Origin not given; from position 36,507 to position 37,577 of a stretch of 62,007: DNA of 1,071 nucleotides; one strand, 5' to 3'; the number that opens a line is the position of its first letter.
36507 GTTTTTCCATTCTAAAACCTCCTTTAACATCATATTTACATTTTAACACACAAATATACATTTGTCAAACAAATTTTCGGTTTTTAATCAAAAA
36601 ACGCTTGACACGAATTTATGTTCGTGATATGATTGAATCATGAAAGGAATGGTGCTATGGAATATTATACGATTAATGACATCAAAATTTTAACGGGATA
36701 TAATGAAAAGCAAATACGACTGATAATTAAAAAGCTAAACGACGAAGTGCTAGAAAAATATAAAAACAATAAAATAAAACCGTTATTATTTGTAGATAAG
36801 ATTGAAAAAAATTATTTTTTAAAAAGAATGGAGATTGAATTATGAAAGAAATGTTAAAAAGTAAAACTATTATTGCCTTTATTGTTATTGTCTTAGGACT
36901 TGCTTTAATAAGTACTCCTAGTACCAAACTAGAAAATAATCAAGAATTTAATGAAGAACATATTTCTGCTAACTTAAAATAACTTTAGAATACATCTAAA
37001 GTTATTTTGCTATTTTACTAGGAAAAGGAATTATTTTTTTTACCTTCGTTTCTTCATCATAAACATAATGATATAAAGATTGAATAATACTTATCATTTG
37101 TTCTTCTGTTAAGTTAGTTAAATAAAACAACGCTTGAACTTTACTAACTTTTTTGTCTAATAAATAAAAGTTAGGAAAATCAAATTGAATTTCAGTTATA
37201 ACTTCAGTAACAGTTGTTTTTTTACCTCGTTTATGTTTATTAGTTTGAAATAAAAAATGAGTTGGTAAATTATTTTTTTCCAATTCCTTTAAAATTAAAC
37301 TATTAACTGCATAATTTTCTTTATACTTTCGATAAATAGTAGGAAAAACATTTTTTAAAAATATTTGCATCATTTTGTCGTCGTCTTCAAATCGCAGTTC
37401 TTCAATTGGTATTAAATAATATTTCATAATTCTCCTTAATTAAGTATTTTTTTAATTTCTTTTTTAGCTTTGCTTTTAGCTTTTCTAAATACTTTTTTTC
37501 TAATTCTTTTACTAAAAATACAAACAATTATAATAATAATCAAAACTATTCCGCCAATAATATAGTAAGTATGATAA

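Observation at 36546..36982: LexA-divergent SOS operon with an HTH-like gene and an unannotated 46-aa membrane peptide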

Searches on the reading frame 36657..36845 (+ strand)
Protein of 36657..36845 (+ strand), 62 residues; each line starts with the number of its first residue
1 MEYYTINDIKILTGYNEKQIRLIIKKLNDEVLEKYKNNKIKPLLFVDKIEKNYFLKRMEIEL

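Call 3: search_protein_families(library=pfam, proteins=[window:36657-36845:+], max_evalue=1)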
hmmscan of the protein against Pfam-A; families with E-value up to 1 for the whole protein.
window:36657-36845:+ (62 aa): 3 families
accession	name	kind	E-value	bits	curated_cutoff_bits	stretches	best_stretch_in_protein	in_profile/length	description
PF18039.7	UBA_6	-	0.0036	17.7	23.5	1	14-32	12-30/42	UBA-like domain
PF23309.1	DUF7083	-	0.067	13.7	27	1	16-41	42-67/90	Domain of unknown function (DUF7083)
PF07677.20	A2M_recep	-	0.12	13.5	21.7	1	5-52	6-55/95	A-macroglobulin receptor binding domain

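Call 4: search_protein_families(library=ncbifam, proteins=[window:36657-36845:+], max_evalue=1)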
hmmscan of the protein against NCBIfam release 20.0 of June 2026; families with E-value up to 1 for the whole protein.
window:36657-36845:+ (62 aa): 0 families

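Call 15: find_homologous_proteins(query=window:36657-36845:+, max_evalue=0.01)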
Query window:36657-36845:+ (62 aa): 32 proteins with E <= 0.01 among 33 candidates.
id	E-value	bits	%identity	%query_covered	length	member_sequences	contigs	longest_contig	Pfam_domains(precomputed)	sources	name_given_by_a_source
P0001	5.9e-30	119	100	100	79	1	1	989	-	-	-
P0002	5.9e-30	119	98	100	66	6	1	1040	-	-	-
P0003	1.2e-29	118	98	100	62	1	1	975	-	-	-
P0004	1.5e-29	117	98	100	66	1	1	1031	-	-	-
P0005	1.5e-29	117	98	100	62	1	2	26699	-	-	-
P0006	1.5e-29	117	98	100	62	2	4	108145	-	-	-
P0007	2.8e-29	117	98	100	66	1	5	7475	-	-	-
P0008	3.2e-29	116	98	100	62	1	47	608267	-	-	-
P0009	4.1e-29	116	98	100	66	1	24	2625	-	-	-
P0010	5.2e-29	116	98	100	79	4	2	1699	-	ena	-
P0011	3.6e-28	113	95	100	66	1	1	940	-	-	-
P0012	4.1e-28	113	97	100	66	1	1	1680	-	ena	-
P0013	3.3e-27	110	90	100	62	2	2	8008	-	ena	-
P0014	4.9e-27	110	92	100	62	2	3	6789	-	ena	-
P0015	7.9e-27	109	90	100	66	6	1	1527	-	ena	-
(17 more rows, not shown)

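Call 26: predict_structure(alignment_id=A1)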
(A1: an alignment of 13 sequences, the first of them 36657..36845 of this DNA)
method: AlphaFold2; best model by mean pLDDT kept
length: 62 residues; sequences in the alignment: 13
mean_pLDDT: 80.0   pTM: 0.62
mean pLDDT of the five models: 80.0, 79.3, 76.8, 75.8, 75.6
residues with pLDDT >= 90: 8; 70-90: 43; 50-70: 10; < 50: 1
segments of 3 or more residues with pLDDT < 50: none
pLDDT, mean of each block of 10 residues (from residue 1): 87 90 85 74 71 78 53
secondary structure, 60 per line:
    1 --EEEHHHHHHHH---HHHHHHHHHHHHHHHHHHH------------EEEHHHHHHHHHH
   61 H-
elements in order: E3-5 H6-13 H17-35 E48-50 H51-61

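Call 31: fold_search(model_id=the predicted structure, library=pdb)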
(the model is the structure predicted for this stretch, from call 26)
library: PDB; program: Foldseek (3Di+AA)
matches with E <= 10: 112; with E <= 0.001: 0
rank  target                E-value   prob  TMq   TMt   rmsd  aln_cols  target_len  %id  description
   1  2pjp_A                1.5e+00  0.30  0.50  0.29   7.6        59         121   14  Structure of the mRNA-binding domain of elongation factor SelB from E.coli in complex with SECIS RNA (released 2007-10-30)
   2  4o6j                  2.9e+00  0.41  0.45  0.14   1.5        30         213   23  Crystal sturucture of T. acidophilum IdeR (released 2014-05-21)
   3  4ejt_B                2.9e+00  0.12  0.46  0.23   6.5        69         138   20  Staphylococcus epidermidis TcaR in complex with RNA (released 2013-06-05)
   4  8gbd_MODEL_1_A        3.1e+00  0.18  0.46  0.45   4.9        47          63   13  Homo sapiens Zalpha mutant - P193A (released 2023-03-22)
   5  3irq_C                3.3e+00  0.30  0.46  0.44   1.6        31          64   19  Crystal structure of a Z-Z junction (released 2010-05-19)
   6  2acj_D                3.3e+00  0.28  0.43  0.43   1.0        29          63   21  Crystal structure of the B/Z junction containing DNA bound to Z-DNA binding proteins (released 2005-10-25)
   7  2acj_B                3.3e+00  0.28  0.45  0.43   1.7        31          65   19  Crystal structure of the B/Z junction containing DNA bound to Z-DNA binding proteins (released 2005-10-25)
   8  3cuq_A                3.6e+00  0.33  0.44  0.13   1.5        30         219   27  Integrated structural and functional model of the human ESCRT-II complex (released 2008-11-04)
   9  5fmf_R                3.6e+00  0.23  0.44  0.24   2.3        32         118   22  the P-lobe of RNA polymerase II pre-initiation complex (released 2015-11-25)
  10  2wv0_B                3.8e+00  0.15  0.47  0.14   4.2        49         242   14  Crystal structure of the GntR-HutC family member YvoA from Bacillus subtilis (released 2010-01-12)
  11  2gxb_B                4.4e+00  0.23  0.45  0.44   1.6        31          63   19  Crystal Structure of The Za Domain bound to Z-RNA (released 2007-05-01)
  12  6xjf_G                4.7e+00  0.21  0.43  0.26   1.6        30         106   27  X-ray crystal structure of Pyrococcus furiosus general transcription factor TFE-alpha (SeMet labeled protein) (released 2020-07-08)
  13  9fa0                  4.7e+00  0.12  0.51  0.20   8.7        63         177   17  The structure of ScoC, a global regulator protein from Geobacillus kaustophilus (released 2025-05-21)
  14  3r4k_B                4.7e+00  0.12  0.49  0.14   6.7        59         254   10  Crystal structure of a putative ICLR transcriptional regulator (TM1040_3717) from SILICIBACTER SP. TM1040 at 2.46 A re (released 2011-04-13)
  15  3kp3_A                4.7e+00  0.10  0.47  0.25   5.1        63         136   21  Staphylococcus epidermidis in complex with ampicillin (released 2010-06-09)
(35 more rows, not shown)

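Call 34: search_protein_families(library=phrogs, proteins=[window:36657-36845:+], max_evalue=1)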
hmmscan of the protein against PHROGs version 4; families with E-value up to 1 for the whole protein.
window:36657-36845:+ (62 aa): 6 families
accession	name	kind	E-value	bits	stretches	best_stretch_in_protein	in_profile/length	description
phrog_8896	-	integration and excision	0.0054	17.7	1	5-52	9-54/76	excisionase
phrog_989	-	unknown function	0.0057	17.4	1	2-34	5-37/70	-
phrog_132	-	connector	0.039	14.9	1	5-44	12-55/124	head-tail adaptor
phrog_31310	-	unknown function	0.049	14.8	1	3-55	8-58/68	-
phrog_33596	-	unknown function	0.072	14.3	1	10-42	38-71/91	-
phrog_8701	-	unknown function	0.13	13.5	1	7-32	34-59/69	-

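Call 38: search_protein_representatives(alignment_id=A1)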
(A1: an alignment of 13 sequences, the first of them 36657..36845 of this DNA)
Query: 13 sequences, 62 profile positions. Proteins with E-value up to 0.001 (for the whole library): 18; up to 1e-10: 7; up to 1e-30: 0. The best 18 are listed.
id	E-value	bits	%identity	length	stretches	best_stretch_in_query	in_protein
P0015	2.7e-30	120.5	-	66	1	1-62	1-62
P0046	3.6e-21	91.3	-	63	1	2-60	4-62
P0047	3.4e-19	85.0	-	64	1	2-60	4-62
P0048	4.2e-16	75.0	-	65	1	2-60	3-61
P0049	6.4e-15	71.2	-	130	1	1-41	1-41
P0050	1.2e-14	70.4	-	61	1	3-62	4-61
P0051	1.4e-13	67.0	-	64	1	2-62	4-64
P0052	1.2e-10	57.6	-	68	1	1-61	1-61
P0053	2.3e-10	56.7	-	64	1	2-61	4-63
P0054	4.8e-10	55.6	-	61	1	2-59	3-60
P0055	3.1e-09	53.0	-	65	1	2-57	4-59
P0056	5.3e-09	52.3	-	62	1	2-59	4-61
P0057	6.3e-09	52.0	-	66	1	2-61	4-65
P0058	3.1e-07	46.6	-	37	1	1-35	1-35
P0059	3.4e-06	43.3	-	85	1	1-50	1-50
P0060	5.4e-05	39.4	-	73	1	2-57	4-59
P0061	5.5e-05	39.4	-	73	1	1-37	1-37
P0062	8.5e-04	35.6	-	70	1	1-58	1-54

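Call 51: find_encoding_contigs(protein=P0053, flank=3000, max_places=2)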
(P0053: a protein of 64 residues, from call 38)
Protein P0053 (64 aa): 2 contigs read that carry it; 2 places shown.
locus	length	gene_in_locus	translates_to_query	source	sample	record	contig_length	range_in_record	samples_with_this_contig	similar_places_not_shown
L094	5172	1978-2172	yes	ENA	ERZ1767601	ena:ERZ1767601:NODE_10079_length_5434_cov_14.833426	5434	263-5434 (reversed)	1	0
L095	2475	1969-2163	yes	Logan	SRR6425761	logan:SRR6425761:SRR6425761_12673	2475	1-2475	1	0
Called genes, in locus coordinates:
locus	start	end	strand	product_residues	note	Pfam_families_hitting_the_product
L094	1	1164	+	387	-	?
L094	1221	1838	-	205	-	PF01726:LexA_DNA_bind, PF00717:Peptidase_S24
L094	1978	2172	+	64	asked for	-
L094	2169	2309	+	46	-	-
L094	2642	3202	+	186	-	PF20020:DUF6431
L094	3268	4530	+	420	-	PF13565:HTH_32, PF00665:rve, PF09299:Mu-transpos_C, PF22483:Mu-transpos_C_2 (weak)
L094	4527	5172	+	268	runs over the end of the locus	PF13191:AAA_16 (weak), PF13401:AAA_22, PF00004:AAA (weak)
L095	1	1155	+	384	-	?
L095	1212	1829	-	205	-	PF01726:LexA_DNA_bind, PF00717:Peptidase_S24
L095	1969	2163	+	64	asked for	-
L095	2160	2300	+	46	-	-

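Call 52: find_encoding_contigs(protein=P0051, flank=3000, max_places=2)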
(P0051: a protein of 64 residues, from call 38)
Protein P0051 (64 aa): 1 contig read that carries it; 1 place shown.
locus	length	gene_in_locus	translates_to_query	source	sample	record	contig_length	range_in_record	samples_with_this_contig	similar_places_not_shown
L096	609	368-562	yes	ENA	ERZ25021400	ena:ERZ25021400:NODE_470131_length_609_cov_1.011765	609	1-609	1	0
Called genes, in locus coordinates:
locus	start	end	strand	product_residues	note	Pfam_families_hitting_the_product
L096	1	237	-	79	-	?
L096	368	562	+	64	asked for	-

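Call 53: find_encoding_contigs(protein=P0055, flank=3000, max_places=2)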
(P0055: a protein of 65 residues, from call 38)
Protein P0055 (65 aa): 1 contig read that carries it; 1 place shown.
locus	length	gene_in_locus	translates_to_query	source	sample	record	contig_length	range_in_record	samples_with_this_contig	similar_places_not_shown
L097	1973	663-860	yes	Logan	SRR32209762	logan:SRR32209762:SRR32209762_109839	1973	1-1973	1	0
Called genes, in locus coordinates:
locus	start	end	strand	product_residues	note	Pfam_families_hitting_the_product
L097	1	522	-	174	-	?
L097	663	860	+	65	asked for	-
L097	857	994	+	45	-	-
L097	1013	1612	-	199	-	PF00565:SNase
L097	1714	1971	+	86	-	?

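Call 54: find_encoding_contigs(protein=P0060, flank=4000, max_places=2)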
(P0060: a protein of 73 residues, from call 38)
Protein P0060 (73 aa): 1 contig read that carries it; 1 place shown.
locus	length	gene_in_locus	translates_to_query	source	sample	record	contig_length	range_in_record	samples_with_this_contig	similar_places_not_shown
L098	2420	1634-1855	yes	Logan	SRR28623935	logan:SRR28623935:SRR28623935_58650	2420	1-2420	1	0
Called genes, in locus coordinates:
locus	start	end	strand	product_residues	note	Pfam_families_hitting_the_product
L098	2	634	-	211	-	?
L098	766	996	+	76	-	PF13560:HTH_31, PF12844:HTH_19, PF01381:HTH_3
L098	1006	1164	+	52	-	-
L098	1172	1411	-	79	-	-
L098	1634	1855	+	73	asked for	-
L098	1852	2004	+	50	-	-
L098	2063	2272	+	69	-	-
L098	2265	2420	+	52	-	?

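Call 55: find_encoding_contigs(protein=P0061, flank=4000, max_places=2)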
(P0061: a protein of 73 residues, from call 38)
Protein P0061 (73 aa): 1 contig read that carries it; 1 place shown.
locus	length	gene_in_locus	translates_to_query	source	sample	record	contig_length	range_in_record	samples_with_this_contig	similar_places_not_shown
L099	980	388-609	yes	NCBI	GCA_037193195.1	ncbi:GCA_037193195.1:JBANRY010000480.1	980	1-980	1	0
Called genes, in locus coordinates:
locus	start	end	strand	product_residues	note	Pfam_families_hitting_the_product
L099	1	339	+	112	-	?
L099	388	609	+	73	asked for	-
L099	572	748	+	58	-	-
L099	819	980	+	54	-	?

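Call 56: find_encoding_contigs(protein=P0062, flank=4000, max_places=2)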
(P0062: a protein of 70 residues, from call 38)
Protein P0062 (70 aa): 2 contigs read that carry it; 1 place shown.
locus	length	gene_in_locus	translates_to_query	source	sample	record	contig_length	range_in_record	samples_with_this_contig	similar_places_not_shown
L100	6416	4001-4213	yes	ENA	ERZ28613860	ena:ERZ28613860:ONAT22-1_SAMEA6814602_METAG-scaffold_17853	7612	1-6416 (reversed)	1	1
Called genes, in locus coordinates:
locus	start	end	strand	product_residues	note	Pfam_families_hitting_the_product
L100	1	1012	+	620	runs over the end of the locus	PF05598:DUF772, PF01609:DDE_Tnp_1 (weak), PF13751:DDE_Tnp_1_6 (weak)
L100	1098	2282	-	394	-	PF00589:Phage_integrase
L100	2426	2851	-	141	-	PF03703:bPH_2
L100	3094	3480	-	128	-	PF12844:HTH_19, PF01381:HTH_3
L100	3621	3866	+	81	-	PF01381:HTH_3 (weak), PF13443:HTH_26 (weak)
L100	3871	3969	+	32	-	-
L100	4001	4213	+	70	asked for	-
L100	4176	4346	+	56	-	-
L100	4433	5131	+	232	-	PF07261:DnaB_2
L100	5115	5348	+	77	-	-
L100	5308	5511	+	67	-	-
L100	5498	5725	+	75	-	-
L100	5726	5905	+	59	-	-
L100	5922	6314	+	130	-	-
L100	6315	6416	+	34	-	?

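Call 61: search_dna_similar(query=P0060, collection=phages, mode=protein, max_evalue=0.01)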
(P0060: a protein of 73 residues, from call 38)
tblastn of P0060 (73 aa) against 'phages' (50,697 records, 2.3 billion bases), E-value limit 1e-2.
No match.

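Call 62: find_related_loci(query=P0057, collection=viral_contigs, flank=4000)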
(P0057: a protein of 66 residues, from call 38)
Query P0057 (66 aa) in viral_contigs; peptide patterns used: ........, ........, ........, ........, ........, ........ (x = any residue, [..] = any of these).
35 stretches matched a pattern, but none encodes a relative of the query by tblastn (E <= 1e-3).

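Call 63: find_related_loci(query=P0062, collection=viral_contigs, flank=4000)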
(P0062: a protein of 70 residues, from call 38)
Query P0062 (70 aa) in viral_contigs; peptide patterns used: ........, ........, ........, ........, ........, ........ (x = any residue, [..] = any of these).
9 stretches matched a pattern, but none encodes a relative of the query by tblastn (E <= 1e-3).

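Call 66: search_protein_families(library=pfam, proteins=[L098:2-634:-, L098:2063-2272:+], max_evalue=1)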
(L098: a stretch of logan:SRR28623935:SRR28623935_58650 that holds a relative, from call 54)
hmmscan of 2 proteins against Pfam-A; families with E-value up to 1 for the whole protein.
L098:2-634:- (211 aa): 22 families
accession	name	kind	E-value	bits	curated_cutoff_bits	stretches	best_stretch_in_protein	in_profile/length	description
PF00717.28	Peptidase_S24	-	5.7e-19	68.4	23.3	1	86-197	1-105/116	Peptidase S24-like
PF01381.28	HTH_3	-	3.8e-18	65.7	23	1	10-63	2-55/55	Helix-turn-helix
PF13560.12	HTH_31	-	9.8e-09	35.8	27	1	10-60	7-58/64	Helix-turn-helix domain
PF12844.13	HTH_19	-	2e-08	34.5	30.2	1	8-65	3-60/64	Helix-turn-helix domain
PF13443.12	HTH_26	-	5.2e-08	33.5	22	1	9-64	2-58/63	Cro/C1-type HTH DNA-binding domain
PF01047.28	MarR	-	0.00082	19.7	24.6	1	12-37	12-37/59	MarR family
PF08279.18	HTH_11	-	0.0013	19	25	1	10-36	7-34/55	HTH domain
PF13412.12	HTH_24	-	0.002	18.1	21.9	1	11-36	11-36/48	Winged helix-turn-helix DNA-binding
PF13744.12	HTH_37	-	0.0072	16.5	27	1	7-44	21-58/80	Helix-turn-helix domain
PF07022.19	Phage_CI_repr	-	0.0076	17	22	1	19-66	13-60/65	Bacteriophage CI repressor helix-turn-helix domain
PF13545.12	HTH_Crp_2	-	0.011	16.1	27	1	16-37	21-42/70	Crp-like helix-turn-helix domain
PF22495.2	HTH_92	-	0.013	15.2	27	1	11-41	2-32/45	RsaL-like HTH domain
PF04552.19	Sigma54_DBD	-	0.031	14.4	22.8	1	3-52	38-84/160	Sigma-54, DNA binding domain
PF13413.12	HTH_25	-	0.05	13.9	24.6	1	12-43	5-36/62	Helix-turn-helix domain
PF04545.22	Sigma70_r4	-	0.09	12.7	24.1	1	12-39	15-42/50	Sigma-70, region 4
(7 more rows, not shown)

L098:2063-2272:+ (69 aa): 10 families
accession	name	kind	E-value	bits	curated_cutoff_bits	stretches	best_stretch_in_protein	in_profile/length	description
PF06005.17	ZapB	-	0.0053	17.6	31.5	1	28-66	32-70/71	Cell division protein ZapB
PF05769.16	SIKE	-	0.0065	16.9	24.3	1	34-66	72-104/180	SIKE family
PF24922.1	ACBP4_C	-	0.018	15.8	31.2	1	25-66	7-48/105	Acyl-CoA-binding domain-containing protein 4-6, C-terminal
PF25450.1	Rab11-FIP3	-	0.02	15.7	31.9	1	29-66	55-92/125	Rab11-FIP3-like domain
PF20882.2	Sos7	-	0.021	15.4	27.3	1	32-67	31-66/75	Kinetochore protein Sos7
PF00170.26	bZIP_1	-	0.04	14.5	27.6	1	34-65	32-63/64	bZIP transcription factor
PF05774.16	Herpes_heli_pri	-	0.048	14.3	25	1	9-52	78-118/127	Herpesvirus helicase-primase complex component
PF17200.10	sCache_2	-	0.06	13.7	25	1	34-69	17-52/155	Single Cache domain 2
PF05377.16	FlaC_arch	-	0.062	14.2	27.8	1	33-63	12-42/55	Flagella accessory protein C (FlaC)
PF10211.14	Ax_dynein_light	-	0.068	13.6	26.4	1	29-67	120-158/187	Axonemal dynein light chain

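Call 67: search_protein_families(library=phrogs, proteins=[L098:1634-1855:+, L098:1852-2004:+, L100:4001-4213:+, L100:4176-4346:+], max_evalue=1)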
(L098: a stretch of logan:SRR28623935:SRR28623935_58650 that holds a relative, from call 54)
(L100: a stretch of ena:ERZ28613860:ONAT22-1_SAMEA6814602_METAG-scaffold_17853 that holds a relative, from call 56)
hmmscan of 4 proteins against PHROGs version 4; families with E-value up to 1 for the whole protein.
L098:1634-1855:+ (73 aa): 6 families
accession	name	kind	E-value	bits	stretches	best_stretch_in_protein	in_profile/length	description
phrog_989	-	unknown function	5.3e-16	59.2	1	1-62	2-57/70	-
phrog_2977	-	transcription regulation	0.017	15.9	1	6-42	85-122/150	anti-repressor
phrog_38690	-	unknown function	0.025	15.8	1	1-29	4-34/50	-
phrog_463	-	transcription regulation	0.067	13.7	1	7-39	27-57/250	anti-repressor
phrog_130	-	transcription regulation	0.23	11.4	1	7-56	182-225/480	anti-repressor Ant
phrog_2899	-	transcription regulation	0.3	11.7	1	4-32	27-53/263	anti-repressor Ant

L098:1852-2004:+ (50 aa): 1 family
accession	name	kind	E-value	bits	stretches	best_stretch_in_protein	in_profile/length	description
phrog_23714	-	unknown function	0.082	14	1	8-38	23-53/73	-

L100:4001-4213:+ (70 aa): 3 families
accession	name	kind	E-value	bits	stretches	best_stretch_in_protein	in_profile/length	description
phrog_989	-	unknown function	1.5e-09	38.6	1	2-63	5-64/70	-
phrog_18874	-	unknown function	0.0078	17.2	1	17-69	8-60/95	-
phrog_9809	-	unknown function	0.1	13.6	1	23-53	44-74/223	-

L100:4176-4346:+ (56 aa): 1 family
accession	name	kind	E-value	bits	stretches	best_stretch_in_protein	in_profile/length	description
phrog_5777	-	unknown function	0.042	15.2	1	9-45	5-42/169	-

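Call 80: fold_search(model_id=the predicted structure, library=viral)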
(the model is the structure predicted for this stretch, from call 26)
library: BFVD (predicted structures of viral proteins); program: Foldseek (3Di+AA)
matches with E <= 10: 240; with E <= 0.001: 0
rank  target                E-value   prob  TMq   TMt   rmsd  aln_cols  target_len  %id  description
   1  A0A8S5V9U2            2.7e-02  1.00  0.73  0.76   4.1        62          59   26  Lactose operon repressor-repressor, allosteric, tetramer, DNA-binding, Repressor [Siphoviridae sp. ct6rT12]
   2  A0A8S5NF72            3.5e-02  1.00  0.64  0.45   3.1        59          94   25  Uncharacterized protein [Siphoviridae sp. ctxzZ3]
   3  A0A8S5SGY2            8.5e-02  1.00  0.77  0.34   1.0        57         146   19  Helix-turn-helix domain protein [Myoviridae sp. ctHMa1]
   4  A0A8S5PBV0            8.5e-02  0.99  0.63  0.69   2.6        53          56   30  Uncharacterized protein [Siphoviridae sp. ctMYJ33]
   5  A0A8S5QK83            2.7e-01  0.87  0.57  0.42   3.3        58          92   17  Uncharacterized protein [Siphoviridae sp. ctNYt19]
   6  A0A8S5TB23            5.0e-01  0.66  0.56  0.53   5.0        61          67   20  Pyocin activator protein PrtN [Myoviridae sp. ctLq07]
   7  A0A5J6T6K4            5.3e-01  0.60  0.53  0.43   6.8        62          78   16  (no name in the UniProt tables at hand)
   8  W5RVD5                7.0e-01  0.28  0.43  0.15   5.6        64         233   28  Uncharacterized protein [Staphylococcus phage vB_SepS_SEP9]
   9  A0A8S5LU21            7.5e-01  0.72  0.60  0.42   4.8        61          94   16  Helix-turn-helix domain protein [Siphoviridae sp. ctM3g2]
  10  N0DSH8                8.6e-01  0.63  0.48  0.55   1.4        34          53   26  Uncharacterized protein [Edwardsiella phage PEi21]
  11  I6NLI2                8.6e-01  0.44  0.52  0.51   5.2        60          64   12  Excisionase [Burkholderia phage vB_BceS_AH2]
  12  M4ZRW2                9.8e-01  0.33  0.47  0.35   8.7        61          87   13  Uncharacterized protein [Bacillus phage PM1]
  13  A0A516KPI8            9.8e-01  0.15  0.39  0.30   5.4        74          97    9  Helix-turn-helix DNA binding domain protein [Microbacterium phage Tyrumbra]
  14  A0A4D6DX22            1.2e+00  0.14  0.38  0.14   7.3        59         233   14  Uncharacterized protein [Edwardsiella phage pEt-SU]
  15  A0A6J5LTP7            1.3e+00  0.60  0.44  0.48   1.5        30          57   20  Uncharacterized protein [uncultured Caudovirales phage]
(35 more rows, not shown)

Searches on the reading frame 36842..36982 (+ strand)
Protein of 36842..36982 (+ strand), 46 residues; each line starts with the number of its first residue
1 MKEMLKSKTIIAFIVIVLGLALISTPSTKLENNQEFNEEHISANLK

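Call 3: search_protein_families(library=pfam, proteins=[window:36842-36982:+], max_evalue=1)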
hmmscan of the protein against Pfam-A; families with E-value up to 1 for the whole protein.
window:36842-36982:+ (46 aa): 1 family
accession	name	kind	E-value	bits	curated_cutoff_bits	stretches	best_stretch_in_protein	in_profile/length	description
PF11297.13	DUF3098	-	0.027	14.4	25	1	10-39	11-38/67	Protein of unknown function (DUF3098)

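Call 4: search_protein_families(library=ncbifam, proteins=[window:36842-36982:+], max_evalue=1)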
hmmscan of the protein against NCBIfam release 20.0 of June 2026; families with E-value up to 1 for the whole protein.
window:36842-36982:+ (46 aa): 1 family
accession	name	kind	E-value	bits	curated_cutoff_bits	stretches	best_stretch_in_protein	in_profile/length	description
TIGR04313.1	aro_clust_Mycop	subfamily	0.018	14.7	40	1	2-39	2-37/296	aromatic motif membrane protein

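Call 16: find_homologous_proteins(query=window:36842-36982:+, max_evalue=0.01)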
Query window:36842-36982:+ (46 aa): 13 proteins with E <= 0.01 among 14 candidates.
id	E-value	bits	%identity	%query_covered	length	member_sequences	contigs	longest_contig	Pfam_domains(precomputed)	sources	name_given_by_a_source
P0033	2.7e-19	83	96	100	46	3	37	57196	-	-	-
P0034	4.0e-19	82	98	100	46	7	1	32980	-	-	-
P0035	4.5e-17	76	87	100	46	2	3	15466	-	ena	-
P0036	5.8e-17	76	85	100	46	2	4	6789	-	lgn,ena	-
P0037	1.7e-16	74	83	100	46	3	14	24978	-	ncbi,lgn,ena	-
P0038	1.8e-16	74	83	100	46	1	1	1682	-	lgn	-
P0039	1.4e-12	63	72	100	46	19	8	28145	-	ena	-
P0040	1.9e-12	62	72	100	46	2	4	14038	-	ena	-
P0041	7.9e-11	57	65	100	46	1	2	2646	-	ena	-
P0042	8.3e-11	57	67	100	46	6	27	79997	-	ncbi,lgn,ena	-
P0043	2.4e-10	56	63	100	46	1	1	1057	-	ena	-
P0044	7.9e-8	48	63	100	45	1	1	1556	-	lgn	-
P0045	3.2e-7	46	63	100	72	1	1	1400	-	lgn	-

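Call 34: search_protein_families(library=phrogs, proteins=[window:36842-36982:+], max_evalue=1)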
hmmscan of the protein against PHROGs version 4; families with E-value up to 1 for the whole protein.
window:36842-36982:+ (46 aa): 1 family
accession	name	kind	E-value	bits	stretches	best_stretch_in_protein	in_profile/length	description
phrog_22050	-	unknown function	0.2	12.7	1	5-39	4-37/61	-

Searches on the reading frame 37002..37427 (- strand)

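Call 3: search_protein_families(library=pfam, proteins=[window:37002-37427:-], max_evalue=1)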
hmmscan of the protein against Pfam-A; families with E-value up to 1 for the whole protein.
window:37002-37427:- (141 aa): 1 family
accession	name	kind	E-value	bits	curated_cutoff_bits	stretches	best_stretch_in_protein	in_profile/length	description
PF17282.7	DUF5347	-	0.2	12.4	25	1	12-58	22-70/101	Family of unknown function (DUF5347)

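Call 4: search_protein_families(library=ncbifam, proteins=[window:37002-37427:-], max_evalue=1)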
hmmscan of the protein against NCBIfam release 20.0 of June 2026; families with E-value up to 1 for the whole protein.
window:37002-37427:- (141 aa): 1 family
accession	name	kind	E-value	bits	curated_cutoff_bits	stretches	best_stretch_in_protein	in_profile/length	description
TIGR02834.1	spo_ytxC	equivalog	0.017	14.8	206.95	1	46-128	15-97/276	putative sporulation protein YtxC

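Call 34: search_protein_families(library=phrogs, proteins=[window:37002-37427:-], max_evalue=1)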
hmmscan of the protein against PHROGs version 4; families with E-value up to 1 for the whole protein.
window:37002-37427:- (141 aa): 1 family
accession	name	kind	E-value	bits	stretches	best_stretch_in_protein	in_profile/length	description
phrog_8224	-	unknown function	0.13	13.7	0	66-98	27-60/91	-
